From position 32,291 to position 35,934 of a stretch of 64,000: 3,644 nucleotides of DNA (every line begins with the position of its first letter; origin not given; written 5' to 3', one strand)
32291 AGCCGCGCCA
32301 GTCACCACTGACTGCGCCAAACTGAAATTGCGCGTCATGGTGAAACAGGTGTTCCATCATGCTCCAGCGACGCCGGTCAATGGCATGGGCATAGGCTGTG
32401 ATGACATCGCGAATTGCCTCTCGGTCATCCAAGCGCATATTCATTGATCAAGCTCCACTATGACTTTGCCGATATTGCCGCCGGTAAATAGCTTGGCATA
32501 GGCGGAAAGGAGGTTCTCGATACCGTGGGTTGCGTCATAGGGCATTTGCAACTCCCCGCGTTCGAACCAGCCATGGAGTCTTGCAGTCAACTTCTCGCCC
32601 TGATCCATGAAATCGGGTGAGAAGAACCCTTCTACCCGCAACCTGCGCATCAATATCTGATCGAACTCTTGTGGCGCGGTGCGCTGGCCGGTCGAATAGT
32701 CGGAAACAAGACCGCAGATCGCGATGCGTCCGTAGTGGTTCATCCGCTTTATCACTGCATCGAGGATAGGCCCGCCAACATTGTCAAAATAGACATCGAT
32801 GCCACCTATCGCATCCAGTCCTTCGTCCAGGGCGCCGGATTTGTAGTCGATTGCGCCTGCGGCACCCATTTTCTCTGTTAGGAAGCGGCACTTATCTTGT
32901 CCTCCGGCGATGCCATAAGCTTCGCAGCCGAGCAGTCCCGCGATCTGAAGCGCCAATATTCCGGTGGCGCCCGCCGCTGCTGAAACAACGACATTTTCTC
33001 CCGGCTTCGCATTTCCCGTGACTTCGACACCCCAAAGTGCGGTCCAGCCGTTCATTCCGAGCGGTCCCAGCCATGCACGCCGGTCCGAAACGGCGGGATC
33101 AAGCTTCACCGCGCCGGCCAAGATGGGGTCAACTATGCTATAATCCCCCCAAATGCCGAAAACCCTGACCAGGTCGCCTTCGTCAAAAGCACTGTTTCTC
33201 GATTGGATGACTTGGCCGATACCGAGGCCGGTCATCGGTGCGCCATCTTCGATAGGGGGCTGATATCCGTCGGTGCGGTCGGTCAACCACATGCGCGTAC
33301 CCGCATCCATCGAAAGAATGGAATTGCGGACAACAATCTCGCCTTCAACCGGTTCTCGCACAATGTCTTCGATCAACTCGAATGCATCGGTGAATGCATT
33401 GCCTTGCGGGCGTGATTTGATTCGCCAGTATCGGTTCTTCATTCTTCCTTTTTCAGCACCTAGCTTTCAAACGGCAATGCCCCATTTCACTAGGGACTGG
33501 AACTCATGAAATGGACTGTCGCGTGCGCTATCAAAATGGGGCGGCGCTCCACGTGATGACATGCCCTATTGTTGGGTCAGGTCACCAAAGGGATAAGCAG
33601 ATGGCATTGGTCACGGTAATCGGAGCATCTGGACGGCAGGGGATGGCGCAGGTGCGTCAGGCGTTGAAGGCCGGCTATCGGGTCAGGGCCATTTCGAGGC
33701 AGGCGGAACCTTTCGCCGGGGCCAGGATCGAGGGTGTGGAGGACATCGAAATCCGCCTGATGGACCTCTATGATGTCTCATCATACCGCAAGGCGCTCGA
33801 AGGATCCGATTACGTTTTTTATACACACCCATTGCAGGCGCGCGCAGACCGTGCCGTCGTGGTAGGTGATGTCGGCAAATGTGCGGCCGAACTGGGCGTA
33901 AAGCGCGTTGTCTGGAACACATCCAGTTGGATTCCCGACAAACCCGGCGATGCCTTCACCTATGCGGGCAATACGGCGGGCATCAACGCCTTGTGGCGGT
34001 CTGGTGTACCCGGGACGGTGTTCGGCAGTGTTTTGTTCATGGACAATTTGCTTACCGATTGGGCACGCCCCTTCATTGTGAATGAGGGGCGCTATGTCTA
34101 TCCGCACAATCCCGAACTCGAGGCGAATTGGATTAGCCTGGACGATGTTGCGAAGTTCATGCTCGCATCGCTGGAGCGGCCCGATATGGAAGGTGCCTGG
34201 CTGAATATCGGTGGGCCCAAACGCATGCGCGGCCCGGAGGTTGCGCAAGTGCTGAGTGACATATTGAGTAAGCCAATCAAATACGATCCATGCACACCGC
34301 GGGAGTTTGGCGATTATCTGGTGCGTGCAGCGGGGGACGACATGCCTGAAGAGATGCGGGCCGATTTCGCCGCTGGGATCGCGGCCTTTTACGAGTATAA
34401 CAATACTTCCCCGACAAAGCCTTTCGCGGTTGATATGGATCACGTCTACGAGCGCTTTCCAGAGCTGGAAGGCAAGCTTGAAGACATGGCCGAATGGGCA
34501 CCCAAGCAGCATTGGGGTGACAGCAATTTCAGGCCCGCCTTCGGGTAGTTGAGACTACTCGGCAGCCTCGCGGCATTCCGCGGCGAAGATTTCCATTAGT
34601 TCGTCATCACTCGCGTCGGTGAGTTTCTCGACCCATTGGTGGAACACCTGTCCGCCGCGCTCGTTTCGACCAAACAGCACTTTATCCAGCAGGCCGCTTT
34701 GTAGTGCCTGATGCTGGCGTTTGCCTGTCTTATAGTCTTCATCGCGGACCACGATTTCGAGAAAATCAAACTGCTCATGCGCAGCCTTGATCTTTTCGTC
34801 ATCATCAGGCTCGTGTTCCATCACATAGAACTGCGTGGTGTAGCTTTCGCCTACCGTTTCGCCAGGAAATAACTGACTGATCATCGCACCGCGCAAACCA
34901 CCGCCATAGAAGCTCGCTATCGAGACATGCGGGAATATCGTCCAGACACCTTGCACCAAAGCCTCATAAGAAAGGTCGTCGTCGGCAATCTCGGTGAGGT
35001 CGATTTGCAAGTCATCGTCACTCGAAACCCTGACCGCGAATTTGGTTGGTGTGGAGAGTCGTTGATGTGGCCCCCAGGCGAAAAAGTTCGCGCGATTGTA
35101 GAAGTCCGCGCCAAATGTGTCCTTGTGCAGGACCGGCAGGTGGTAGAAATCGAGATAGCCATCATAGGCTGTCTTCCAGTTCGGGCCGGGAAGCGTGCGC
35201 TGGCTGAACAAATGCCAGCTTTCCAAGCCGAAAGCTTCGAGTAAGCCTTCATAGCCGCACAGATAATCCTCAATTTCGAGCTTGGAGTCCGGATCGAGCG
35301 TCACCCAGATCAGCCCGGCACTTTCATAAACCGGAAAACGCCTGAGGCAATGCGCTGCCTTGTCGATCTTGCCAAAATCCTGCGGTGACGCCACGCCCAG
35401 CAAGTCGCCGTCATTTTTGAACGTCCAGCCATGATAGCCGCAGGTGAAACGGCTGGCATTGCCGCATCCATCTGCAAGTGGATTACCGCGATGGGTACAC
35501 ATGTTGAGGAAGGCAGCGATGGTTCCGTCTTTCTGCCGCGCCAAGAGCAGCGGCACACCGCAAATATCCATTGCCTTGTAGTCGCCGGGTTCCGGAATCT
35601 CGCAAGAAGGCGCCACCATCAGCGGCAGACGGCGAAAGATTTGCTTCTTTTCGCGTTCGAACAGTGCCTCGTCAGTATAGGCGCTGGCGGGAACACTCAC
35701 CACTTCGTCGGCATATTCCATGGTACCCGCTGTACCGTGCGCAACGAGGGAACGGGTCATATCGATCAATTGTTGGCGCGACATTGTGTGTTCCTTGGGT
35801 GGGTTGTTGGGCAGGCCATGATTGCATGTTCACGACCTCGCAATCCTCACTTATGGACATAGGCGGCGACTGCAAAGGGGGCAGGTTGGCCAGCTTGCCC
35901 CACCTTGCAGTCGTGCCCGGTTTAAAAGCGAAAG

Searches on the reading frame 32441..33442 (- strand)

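Call 13: search_protein_families(library=pfam, proteins=[window:32441-33442:-])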
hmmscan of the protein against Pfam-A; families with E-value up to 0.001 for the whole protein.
window:32441-33442:- (333 aa): 3 families
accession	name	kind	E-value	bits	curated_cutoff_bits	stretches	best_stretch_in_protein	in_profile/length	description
PF16884.10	ADH_N_2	-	2.5e-26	92.1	31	1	4-106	1-102/108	N-terminal domain of oxidoreductase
PF00107.32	ADH_zinc_N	-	1.2e-15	58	31.8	1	160-277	2-116/129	Zinc-binding dehydrogenase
PF13602.12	ADH_zinc_N_2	-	3e-12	48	27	1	193-329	2-134/134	Zinc-binding dehydrogenase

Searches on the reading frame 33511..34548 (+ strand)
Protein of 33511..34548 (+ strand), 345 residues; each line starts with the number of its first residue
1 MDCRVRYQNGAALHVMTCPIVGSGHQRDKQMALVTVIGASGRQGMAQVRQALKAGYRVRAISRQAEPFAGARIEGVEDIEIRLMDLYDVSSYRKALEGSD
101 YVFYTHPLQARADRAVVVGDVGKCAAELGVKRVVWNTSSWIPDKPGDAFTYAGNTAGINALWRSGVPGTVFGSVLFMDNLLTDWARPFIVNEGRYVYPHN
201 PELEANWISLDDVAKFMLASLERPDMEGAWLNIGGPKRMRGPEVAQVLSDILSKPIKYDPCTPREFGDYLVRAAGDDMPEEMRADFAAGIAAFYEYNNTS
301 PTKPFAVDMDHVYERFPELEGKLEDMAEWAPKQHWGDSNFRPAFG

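Call 13: search_protein_families(library=pfam, proteins=[window:33511-34548:+])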
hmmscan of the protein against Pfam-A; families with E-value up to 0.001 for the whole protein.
window:33511-34548:+ (345 aa): 3 families
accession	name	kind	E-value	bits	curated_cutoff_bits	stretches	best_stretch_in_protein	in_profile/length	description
PF05368.20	NmrA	-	2.4e-19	70.5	27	1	33-320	4-295/298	NmrA-like family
PF13460.12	NAD_binding_10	-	3.7e-13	50.2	27.2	1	38-146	1-107/184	NAD(P)H-binding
PF01370.27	Epimerase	-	1.4e-07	31.6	20.9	1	34-105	1-71/240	NAD dependent epimerase/dehydratase family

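Call 89: search_solved_structures(query=window:33511-34548:+, max_evalue=1e-8)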
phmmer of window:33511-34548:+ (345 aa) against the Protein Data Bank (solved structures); distinct sequences matched with E-value up to 1e-8: 3.
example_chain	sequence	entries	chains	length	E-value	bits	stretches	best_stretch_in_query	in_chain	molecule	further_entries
5f5l_A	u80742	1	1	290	6.2e-12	48.5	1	34-260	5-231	Monooxygenase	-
5f5n_A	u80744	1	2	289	6.8e-12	48.3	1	34-260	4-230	Monooxygenase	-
8r2j_A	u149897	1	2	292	7.9e-11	44.8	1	34-291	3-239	NmrA family transcriptional regulator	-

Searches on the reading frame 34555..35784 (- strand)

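Call 13: search_protein_families(library=pfam, proteins=[window:34555-35784:-])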
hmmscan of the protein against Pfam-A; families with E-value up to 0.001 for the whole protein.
window:34555-35784:- (409 aa): 2 families
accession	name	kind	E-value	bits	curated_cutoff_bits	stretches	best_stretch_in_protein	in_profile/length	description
PF00848.25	Ring_hydroxyl_A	-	1.3e-28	100.8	24.9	1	187-388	1-205/208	Ring hydroxylating alpha subunit (catalytic domain)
PF00355.32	Rieske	-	8.2e-20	71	20.3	1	56-135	4-82/88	Rieske [2Fe-2S] domain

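Call 47: search_protein_families(library=ncbifam, proteins=[window:34555-35784:-], max_evalue=1e-10)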
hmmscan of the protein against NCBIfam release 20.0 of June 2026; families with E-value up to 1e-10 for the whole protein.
window:34555-35784:- (409 aa): 6 families
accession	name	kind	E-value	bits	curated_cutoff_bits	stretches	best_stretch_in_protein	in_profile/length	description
NF058607.1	GlBtMonoOxGbcA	equivalog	5.8e-30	104.1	670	1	11-220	13-222/420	glycine betaine monooxygenase oxygenase subunit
TIGR03229.1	benzo_1_2_benA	equivalog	3.7e-26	92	780.95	1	30-220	15-215/433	benzoate 1,2-dioxygenase large subunit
NF041684.1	ant_diox_AndAc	equivalog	4.9e-25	88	750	1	26-221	18-223/418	anthranilate 1,2-dioxygenase large subunit AndAc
TIGR03228.1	anthran_1_2_A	equivalog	3e-24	85.5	671.9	1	25-221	10-214/438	anthranilate 1,2-dioxygenase large subunit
NF042946.1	3PPDioc_HcaE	equivalog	3.4e-23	82.4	830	1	32-176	17-164/450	3-phenylpropionate/cinnamic acid dioxygenase subunit alpha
NF052579.1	BetMthstMoxSdmAMthl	equivalog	2.6e-11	43.1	600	1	71-162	34-125/351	4beta-methylsterol monooxygenase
